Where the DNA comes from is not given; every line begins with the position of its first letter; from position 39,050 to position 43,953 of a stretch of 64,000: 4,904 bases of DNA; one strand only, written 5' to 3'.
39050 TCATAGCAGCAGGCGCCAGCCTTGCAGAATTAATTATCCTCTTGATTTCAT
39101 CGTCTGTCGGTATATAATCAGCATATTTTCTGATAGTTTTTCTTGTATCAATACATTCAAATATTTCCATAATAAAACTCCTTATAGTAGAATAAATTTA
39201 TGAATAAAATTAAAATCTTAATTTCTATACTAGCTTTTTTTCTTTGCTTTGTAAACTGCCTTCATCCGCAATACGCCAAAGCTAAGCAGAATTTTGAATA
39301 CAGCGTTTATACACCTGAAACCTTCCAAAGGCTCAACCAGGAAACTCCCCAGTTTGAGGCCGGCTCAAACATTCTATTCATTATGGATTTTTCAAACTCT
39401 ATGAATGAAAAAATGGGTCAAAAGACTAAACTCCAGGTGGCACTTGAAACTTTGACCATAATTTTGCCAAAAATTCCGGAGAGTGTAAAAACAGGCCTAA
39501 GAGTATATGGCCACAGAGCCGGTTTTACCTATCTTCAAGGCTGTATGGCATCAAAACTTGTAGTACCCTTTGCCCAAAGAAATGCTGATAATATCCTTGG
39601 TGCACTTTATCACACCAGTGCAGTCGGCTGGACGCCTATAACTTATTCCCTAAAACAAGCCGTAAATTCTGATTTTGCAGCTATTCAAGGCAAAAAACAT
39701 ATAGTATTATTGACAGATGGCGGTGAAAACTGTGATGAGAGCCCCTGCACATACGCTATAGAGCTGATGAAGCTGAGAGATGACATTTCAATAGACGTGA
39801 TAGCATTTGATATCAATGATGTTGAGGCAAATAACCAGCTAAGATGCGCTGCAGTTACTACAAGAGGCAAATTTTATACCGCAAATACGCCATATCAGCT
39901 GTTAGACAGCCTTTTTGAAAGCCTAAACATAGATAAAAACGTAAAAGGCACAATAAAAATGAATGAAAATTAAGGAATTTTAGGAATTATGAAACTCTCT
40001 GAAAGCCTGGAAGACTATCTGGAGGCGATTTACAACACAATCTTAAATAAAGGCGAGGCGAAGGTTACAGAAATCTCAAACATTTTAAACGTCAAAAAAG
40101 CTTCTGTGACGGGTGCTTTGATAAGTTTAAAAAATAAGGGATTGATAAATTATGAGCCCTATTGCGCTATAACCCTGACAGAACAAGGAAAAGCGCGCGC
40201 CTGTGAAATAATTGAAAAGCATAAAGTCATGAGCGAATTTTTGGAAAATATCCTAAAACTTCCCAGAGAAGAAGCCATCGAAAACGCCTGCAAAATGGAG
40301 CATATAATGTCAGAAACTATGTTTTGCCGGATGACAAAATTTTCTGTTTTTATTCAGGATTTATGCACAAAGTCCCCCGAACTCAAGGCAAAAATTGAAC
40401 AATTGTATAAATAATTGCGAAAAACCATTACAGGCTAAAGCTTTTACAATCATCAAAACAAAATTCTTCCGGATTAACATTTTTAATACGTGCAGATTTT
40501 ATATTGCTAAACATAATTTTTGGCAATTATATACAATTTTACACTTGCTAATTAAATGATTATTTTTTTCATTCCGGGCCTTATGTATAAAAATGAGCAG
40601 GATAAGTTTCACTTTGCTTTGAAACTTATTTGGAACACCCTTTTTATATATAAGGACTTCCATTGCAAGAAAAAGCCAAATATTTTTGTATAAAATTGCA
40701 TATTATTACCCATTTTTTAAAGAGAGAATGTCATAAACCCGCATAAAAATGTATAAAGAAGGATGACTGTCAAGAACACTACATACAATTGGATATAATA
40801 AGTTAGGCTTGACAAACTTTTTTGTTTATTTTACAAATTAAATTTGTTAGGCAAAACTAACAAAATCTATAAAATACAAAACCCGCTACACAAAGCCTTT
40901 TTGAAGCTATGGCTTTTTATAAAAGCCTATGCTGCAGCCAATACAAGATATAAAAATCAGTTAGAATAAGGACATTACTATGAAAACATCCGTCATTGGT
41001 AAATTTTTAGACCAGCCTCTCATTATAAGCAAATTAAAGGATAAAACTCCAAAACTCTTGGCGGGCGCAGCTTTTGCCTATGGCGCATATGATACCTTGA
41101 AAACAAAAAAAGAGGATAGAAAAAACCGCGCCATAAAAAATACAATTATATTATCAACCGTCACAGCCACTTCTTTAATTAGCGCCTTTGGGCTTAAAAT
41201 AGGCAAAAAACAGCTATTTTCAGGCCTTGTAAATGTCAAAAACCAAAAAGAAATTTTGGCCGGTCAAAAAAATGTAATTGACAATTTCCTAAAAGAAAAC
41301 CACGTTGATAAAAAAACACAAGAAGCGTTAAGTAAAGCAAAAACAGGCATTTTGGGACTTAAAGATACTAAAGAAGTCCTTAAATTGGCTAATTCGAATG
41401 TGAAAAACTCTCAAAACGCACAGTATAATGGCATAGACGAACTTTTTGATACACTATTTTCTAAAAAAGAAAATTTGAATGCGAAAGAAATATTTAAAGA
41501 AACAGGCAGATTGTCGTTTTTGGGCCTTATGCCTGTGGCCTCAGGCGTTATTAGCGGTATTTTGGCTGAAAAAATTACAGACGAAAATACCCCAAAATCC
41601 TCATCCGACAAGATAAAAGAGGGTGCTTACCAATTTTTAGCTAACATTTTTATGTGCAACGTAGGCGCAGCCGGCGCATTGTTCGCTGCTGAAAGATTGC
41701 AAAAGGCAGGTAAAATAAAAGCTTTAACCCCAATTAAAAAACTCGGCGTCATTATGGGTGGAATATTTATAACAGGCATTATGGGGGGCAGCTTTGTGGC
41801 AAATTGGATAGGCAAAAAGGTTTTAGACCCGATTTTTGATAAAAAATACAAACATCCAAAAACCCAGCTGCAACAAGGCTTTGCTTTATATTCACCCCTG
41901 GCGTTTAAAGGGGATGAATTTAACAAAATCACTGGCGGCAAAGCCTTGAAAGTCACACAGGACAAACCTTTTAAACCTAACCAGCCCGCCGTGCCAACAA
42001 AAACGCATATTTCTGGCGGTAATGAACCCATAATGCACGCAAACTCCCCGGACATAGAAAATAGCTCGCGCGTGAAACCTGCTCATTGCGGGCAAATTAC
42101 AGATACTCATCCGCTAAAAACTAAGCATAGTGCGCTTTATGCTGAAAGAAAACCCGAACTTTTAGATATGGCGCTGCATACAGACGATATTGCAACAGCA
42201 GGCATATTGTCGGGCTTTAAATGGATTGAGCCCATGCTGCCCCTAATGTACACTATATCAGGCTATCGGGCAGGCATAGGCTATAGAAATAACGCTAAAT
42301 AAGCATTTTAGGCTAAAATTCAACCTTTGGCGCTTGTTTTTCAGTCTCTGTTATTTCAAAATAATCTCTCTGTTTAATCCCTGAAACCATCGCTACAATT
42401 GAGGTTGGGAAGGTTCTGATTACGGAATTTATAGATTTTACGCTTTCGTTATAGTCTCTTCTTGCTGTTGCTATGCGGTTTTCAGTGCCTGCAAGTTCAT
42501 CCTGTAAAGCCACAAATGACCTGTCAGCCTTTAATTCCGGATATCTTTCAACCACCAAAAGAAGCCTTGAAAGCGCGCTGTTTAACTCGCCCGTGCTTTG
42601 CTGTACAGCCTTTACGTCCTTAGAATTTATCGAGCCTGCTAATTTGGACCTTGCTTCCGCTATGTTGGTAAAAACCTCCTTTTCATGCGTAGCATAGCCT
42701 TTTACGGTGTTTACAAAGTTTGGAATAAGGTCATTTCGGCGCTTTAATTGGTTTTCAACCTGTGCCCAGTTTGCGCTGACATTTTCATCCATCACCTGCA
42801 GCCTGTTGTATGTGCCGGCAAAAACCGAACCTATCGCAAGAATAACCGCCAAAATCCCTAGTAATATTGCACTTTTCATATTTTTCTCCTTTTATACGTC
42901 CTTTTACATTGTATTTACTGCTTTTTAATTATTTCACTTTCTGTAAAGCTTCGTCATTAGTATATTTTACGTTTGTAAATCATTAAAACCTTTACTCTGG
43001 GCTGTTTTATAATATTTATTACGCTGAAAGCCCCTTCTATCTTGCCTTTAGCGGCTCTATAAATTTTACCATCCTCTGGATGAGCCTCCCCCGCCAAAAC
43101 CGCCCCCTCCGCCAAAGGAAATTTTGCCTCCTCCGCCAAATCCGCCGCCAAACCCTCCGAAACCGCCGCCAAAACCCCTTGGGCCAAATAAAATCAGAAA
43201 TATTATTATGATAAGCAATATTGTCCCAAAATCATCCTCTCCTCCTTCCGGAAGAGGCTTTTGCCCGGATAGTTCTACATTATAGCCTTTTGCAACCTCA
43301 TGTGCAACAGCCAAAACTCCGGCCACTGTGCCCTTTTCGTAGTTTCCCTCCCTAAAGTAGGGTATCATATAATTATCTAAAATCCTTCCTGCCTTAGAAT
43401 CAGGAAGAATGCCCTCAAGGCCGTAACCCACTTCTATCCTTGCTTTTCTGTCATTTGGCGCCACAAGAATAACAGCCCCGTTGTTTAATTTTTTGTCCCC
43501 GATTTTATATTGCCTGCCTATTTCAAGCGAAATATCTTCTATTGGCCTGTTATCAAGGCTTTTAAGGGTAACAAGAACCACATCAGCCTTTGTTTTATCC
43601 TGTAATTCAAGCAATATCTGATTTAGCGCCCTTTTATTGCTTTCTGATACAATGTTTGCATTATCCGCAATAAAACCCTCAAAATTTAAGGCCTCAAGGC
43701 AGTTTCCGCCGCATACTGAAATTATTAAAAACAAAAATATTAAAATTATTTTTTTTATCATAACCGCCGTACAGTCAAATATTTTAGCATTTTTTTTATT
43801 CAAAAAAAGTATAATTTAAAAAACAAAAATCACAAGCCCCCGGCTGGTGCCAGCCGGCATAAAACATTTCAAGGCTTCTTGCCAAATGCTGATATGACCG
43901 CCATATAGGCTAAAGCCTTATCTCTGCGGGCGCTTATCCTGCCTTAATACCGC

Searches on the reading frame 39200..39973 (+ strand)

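Call 24: search_protein_families(library=pfam, proteins=[window:39200-39973:+])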
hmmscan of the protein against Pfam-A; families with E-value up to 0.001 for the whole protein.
window:39200-39973:+ (257 aa): 2 families
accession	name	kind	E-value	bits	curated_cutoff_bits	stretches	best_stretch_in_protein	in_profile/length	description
PF00092.34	VWA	-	4.4e-06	27.5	23.8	1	57-232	1-166/174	von Willebrand factor type A domain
PF13519.12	VWA_2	-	5e-06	27.5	27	1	58-174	1-106/107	von Willebrand factor type A domain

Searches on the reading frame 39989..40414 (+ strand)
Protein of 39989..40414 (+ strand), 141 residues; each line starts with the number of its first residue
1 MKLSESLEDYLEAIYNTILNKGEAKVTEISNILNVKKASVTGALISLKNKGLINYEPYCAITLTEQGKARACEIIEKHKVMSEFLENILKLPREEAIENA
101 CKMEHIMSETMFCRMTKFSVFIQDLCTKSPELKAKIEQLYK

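Call 24: search_protein_families(library=pfam, proteins=[window:39989-40414:+])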
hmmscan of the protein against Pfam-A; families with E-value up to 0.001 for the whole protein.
window:39989-40414:+ (141 aa): 5 families
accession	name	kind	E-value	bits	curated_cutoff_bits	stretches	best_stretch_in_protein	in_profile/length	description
PF01325.25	Fe_dep_repress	-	1.3e-15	57.7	26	1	2-59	1-58/60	Iron dependent repressor, N-terminal DNA binding domain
PF02742.21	Fe_dep_repr_C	-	3.2e-15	56.3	27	1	64-123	1-60/70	Iron dependent repressor, metal binding and dimerisation domain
PF01978.25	TrmB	-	5.3e-08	33.1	25.6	1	13-56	12-55/68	Sugar-specific transcriptional regulator TrmB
PF01047.28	MarR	-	0.00023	21.4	24.6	1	17-54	11-48/59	MarR family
PF01022.26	HTH_5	-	0.00062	20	22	0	18-55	10-47/47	Bacterial regulatory protein, arsR family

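Call 77: find_encoding_contigs(protein=window:39989-40414:+, flank=3000, max_places=10)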
Protein window:39989-40414:+ (141 aa): 9 contigs read that carry it; 4 places shown.
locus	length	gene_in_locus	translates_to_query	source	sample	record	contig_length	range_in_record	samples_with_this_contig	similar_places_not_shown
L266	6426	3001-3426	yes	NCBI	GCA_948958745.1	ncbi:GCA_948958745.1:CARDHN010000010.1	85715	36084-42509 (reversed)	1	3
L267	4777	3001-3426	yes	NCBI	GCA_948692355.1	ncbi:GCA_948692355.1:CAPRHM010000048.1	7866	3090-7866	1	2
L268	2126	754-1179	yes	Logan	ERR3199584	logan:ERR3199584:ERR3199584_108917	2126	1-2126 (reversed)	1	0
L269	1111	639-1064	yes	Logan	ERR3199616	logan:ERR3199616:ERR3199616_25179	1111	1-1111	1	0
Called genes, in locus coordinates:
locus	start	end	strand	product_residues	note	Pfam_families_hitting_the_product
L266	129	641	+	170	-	PF00293:NUDIX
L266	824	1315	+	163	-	-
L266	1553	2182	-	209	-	PF00881:Nitroreductase, PF14512:TM1586_NiRdase (weak)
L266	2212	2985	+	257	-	PF00092:VWA (weak), PF13519:VWA_2 (weak)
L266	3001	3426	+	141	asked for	PF01325:Fe_dep_repress, PF01978:TrmB (weak), PF02742:Fe_dep_repr_C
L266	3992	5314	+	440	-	-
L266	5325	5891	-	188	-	PF04011:LemA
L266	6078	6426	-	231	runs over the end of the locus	PF04536:TPM_phosphatase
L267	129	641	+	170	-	PF00293:NUDIX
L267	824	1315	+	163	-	-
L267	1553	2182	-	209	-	PF00881:Nitroreductase, PF14512:TM1586_NiRdase (weak)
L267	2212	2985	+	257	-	PF00092:VWA (weak), PF13519:VWA_2 (weak)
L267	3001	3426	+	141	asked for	PF01325:Fe_dep_repress, PF01978:TrmB (weak), PF02742:Fe_dep_repr_C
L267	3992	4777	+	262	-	?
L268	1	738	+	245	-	?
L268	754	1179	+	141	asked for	PF01325:Fe_dep_repress, PF01978:TrmB (weak), PF02742:Fe_dep_repr_C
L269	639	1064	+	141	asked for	PF01325:Fe_dep_repress, PF01978:TrmB (weak), PF02742:Fe_dep_repr_C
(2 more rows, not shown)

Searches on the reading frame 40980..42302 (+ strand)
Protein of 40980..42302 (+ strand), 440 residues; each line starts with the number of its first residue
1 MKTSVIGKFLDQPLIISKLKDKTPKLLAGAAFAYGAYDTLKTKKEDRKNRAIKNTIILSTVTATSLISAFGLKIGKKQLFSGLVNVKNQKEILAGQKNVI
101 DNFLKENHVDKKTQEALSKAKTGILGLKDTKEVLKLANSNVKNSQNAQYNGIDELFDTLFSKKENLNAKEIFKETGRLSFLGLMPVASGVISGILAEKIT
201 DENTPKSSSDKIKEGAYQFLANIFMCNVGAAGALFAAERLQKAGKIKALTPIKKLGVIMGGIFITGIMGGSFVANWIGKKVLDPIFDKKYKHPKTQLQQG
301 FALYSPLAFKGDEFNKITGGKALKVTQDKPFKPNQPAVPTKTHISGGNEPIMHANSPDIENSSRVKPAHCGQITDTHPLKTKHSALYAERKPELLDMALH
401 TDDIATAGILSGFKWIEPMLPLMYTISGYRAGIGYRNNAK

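Call 24: search_protein_families(library=pfam, proteins=[window:40980-42302:+])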
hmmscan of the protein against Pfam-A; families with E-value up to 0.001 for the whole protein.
window:40980-42302:+ (440 aa): 0 families

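Call 35: find_homologous_proteins(query=window:40980-42302:+, max_evalue=1e-20)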
Query window:40980-42302:+ (440 aa): 1017 proteins with E <= 1e-20 among 8000 candidates; the best 120 are listed.
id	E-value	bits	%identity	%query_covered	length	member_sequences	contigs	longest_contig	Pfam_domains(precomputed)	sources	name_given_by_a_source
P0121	3.0e-287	970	100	100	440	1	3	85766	-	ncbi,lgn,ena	-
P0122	2.4e-195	668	73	100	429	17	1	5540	-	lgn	-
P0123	5.3e-155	535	72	66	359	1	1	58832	-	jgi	-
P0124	6.4e-155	534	72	66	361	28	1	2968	-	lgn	-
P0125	3.2e-152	526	69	69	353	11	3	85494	-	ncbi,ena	-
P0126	4.7e-152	525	68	70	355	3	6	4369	-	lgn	-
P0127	4.3e-150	519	61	100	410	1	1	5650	-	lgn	-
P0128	5.1e-149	515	59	100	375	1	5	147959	-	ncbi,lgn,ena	-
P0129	7.2e-149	515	59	100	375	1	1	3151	-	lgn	-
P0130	3.3e-148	512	59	100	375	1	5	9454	-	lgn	-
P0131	1.1e-147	511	69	68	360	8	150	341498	-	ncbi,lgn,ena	-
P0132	1.3e-147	510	66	68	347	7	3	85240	-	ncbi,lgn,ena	-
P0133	1.7e-145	503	59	100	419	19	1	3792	-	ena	-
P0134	1.7e-145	503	59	100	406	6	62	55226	-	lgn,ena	-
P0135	2.0e-145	503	69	68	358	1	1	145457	-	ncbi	-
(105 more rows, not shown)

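Call 36: find_encoding_contigs(protein=P0122, flank=10000, max_places=6)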
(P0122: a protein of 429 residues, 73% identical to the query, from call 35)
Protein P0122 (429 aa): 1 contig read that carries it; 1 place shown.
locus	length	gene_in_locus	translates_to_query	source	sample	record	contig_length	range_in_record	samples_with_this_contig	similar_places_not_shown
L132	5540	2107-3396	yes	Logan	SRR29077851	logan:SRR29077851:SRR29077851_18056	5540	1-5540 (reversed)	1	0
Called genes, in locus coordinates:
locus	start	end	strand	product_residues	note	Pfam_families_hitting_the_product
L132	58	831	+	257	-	PF13519:VWA_2 (faint)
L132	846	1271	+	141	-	PF01325:Fe_dep_repress, PF01978:TrmB (weak), PF02742:Fe_dep_repr_C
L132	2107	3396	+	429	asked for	-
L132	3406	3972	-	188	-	PF04011:LemA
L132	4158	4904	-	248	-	PF04536:TPM_phosphatase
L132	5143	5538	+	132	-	?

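Call 37: find_encoding_contigs(protein=P0125, flank=10000, max_places=6)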
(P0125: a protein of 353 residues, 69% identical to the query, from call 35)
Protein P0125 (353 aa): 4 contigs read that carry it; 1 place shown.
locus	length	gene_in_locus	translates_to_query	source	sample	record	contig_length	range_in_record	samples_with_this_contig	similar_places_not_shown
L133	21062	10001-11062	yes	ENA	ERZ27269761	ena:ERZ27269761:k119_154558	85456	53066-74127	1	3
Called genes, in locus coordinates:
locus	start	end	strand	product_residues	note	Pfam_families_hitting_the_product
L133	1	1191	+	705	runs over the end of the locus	PF03030:H_PPase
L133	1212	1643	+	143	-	PF01894:YjbQ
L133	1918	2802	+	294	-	PF01555:N6_N4_Mtase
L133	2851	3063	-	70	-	-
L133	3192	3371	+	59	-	-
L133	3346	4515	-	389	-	PF13545:HTH_Crp_2 (faint), PF13551:HTH_29 (faint), PF01325:Fe_dep_repress (faint), PF12802:MarR_2 (faint), PF13730:HTH_36 (faint), PF14502:HTH_41 (faint), PF21984:DnaD_N (faint), PF00392:GntR, +9 more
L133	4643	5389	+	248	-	-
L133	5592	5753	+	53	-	-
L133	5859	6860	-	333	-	-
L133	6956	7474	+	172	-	PF00293:NUDIX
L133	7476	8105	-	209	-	PF00881:Nitroreductase, PF14512:TM1586_NiRdase (weak)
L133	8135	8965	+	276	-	PF00092:VWA (weak), PF13519:VWA_2 (faint)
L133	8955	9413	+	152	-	PF01325:Fe_dep_repress, PF02742:Fe_dep_repr_C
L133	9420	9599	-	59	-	-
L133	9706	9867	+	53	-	-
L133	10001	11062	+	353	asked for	-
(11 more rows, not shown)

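Call 87: search_protein_families(library=ncbifam, proteins=[window:40980-42302:+], max_evalue=0.01)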
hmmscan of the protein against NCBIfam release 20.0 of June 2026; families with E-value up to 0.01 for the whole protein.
window:40980-42302:+ (440 aa): 1 family
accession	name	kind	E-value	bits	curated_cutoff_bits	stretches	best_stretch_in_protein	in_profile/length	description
NF040961.1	MamO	equivalog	0.0011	17.3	800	0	219-278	415-471/648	magnetosome protein MamO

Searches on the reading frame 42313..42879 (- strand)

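Call 24: search_protein_families(library=pfam, proteins=[window:42313-42879:-])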
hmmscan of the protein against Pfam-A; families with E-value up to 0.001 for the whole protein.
window:42313-42879:- (188 aa): 1 family
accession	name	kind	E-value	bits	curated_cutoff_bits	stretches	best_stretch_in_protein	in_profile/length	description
PF04011.17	LemA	-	9.3e-58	194.7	26.2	1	37-188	1-149/149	LemA family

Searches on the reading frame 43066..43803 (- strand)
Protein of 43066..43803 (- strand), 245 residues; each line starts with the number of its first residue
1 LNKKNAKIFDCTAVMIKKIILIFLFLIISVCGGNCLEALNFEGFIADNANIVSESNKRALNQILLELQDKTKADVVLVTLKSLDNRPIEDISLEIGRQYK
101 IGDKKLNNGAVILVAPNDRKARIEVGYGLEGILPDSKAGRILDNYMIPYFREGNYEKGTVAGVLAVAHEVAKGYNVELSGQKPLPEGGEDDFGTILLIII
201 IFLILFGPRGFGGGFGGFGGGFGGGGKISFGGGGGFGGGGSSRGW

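Call 85: search_protein_families(library=pfam, proteins=[window:43066-43803:-])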
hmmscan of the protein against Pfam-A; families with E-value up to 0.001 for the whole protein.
window:43066-43803:- (245 aa): 1 family
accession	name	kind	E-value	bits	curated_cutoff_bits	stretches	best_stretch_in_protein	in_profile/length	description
PF04536.20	TPM_phosphatase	-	3.6e-39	134.1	22.1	1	46-167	2-123/125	TPM domain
